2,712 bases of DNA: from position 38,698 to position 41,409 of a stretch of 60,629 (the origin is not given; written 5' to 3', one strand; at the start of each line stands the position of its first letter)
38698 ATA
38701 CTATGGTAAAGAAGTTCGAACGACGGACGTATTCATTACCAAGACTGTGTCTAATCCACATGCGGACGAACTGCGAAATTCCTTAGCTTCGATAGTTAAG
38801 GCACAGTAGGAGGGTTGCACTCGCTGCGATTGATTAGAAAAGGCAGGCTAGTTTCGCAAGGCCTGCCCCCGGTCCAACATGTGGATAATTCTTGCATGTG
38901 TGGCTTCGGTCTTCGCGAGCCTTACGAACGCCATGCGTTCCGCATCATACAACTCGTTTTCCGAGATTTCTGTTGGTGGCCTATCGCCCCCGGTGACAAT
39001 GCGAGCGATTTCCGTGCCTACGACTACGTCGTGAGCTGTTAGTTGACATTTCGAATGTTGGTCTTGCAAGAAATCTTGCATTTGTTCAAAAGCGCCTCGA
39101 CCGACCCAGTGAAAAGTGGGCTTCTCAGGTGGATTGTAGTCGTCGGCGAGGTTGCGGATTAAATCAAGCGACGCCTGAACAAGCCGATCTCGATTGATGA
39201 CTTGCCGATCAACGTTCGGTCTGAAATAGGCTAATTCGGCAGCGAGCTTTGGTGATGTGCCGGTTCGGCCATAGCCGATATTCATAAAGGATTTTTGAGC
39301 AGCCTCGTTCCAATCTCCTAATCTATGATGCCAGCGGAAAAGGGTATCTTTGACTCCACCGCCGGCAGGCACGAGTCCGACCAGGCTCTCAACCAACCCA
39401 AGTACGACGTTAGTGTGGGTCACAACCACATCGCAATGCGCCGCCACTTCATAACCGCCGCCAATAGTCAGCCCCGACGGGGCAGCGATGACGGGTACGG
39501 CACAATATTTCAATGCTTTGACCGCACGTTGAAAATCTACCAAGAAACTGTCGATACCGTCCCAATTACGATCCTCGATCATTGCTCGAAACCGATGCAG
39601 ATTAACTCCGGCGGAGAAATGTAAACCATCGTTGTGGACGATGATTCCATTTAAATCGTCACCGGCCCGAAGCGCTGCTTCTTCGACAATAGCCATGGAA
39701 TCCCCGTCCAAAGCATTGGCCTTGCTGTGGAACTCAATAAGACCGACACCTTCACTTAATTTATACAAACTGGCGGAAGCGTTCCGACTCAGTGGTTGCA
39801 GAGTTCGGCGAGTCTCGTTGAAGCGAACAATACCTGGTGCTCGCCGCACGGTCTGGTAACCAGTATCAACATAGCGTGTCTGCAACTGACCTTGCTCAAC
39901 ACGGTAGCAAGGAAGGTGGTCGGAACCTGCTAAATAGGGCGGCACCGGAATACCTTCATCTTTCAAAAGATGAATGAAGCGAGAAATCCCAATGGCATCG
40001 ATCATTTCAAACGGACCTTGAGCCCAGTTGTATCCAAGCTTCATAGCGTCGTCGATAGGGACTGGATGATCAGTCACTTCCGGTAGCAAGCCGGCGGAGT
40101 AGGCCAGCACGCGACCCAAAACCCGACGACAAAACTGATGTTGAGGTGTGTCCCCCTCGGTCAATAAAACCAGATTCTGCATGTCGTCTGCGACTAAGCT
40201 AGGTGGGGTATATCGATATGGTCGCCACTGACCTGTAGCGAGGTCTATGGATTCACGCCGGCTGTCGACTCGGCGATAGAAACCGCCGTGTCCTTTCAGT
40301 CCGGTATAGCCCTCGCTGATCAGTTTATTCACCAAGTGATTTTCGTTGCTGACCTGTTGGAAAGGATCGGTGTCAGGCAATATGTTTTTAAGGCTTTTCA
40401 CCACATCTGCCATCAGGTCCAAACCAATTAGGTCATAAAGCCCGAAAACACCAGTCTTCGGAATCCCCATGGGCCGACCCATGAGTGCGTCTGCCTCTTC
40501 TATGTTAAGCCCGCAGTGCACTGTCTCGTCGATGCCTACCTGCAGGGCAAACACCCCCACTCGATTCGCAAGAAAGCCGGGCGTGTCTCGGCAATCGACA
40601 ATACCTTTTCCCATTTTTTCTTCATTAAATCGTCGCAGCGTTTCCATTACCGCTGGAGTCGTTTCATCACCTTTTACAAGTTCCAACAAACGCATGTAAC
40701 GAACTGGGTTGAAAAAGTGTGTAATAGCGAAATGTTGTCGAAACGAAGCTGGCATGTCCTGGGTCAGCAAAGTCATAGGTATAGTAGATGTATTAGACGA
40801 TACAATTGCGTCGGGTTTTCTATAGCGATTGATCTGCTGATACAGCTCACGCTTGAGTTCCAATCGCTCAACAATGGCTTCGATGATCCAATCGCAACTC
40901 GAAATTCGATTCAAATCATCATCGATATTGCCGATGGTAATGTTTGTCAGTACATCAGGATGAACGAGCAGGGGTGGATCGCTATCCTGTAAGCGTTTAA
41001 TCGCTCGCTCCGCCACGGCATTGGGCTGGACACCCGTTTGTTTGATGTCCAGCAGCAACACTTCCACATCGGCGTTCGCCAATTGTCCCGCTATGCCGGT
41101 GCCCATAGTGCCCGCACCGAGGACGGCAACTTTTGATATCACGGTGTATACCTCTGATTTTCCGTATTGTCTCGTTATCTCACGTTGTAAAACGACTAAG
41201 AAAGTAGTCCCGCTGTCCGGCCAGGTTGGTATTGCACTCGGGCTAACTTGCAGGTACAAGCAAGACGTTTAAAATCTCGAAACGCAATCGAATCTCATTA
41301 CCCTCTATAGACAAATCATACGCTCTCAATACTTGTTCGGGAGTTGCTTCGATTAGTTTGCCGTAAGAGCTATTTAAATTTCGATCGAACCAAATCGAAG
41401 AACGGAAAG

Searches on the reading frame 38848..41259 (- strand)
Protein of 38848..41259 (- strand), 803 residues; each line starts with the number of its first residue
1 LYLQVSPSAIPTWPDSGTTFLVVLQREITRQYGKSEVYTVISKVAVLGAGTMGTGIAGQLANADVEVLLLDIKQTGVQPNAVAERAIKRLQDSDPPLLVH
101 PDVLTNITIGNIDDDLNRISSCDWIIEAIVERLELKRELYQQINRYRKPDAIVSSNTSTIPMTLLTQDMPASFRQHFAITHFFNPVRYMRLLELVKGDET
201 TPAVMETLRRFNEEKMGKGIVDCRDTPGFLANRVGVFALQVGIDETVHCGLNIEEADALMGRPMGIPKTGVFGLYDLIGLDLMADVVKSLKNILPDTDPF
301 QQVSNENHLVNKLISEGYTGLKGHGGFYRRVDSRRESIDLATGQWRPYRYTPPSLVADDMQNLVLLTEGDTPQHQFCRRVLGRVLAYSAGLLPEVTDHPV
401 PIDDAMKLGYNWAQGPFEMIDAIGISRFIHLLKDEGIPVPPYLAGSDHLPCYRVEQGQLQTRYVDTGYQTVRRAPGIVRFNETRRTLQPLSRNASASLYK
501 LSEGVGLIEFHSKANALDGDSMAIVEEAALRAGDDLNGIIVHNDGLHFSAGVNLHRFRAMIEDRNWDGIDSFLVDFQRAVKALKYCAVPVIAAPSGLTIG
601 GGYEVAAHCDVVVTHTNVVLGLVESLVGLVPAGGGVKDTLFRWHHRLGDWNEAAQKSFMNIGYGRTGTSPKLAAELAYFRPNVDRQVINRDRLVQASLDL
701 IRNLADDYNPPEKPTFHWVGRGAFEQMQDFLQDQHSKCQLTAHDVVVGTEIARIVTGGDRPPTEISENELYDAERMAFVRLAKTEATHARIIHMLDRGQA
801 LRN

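Call 11: search_protein_families(library=pfam, proteins=[window:38848-41259:-])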
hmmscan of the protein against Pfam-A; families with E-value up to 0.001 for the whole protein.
window:38848-41259:- (803 aa): 4 families
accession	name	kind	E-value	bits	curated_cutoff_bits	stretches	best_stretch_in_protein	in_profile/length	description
PF02737.24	3HCDH_N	-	1.2e-44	152.8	22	1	43-225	1-179/180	3-hydroxyacyl-CoA dehydrogenase, NAD binding domain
PF00725.27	3HCDH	-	1.8e-16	60.9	22.1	2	228-329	1-96/97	3-hydroxyacyl-CoA dehydrogenase, C-terminal domain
PF00378.25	ECH_1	-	1.7e-13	50.9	27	1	502-636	3-137/251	Enoyl-CoA hydratase/isomerase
PF16113.10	ECH_2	-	1.7e-09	38.1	27.2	1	513-649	11-148/335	Enoyl-CoA hydratase/isomerase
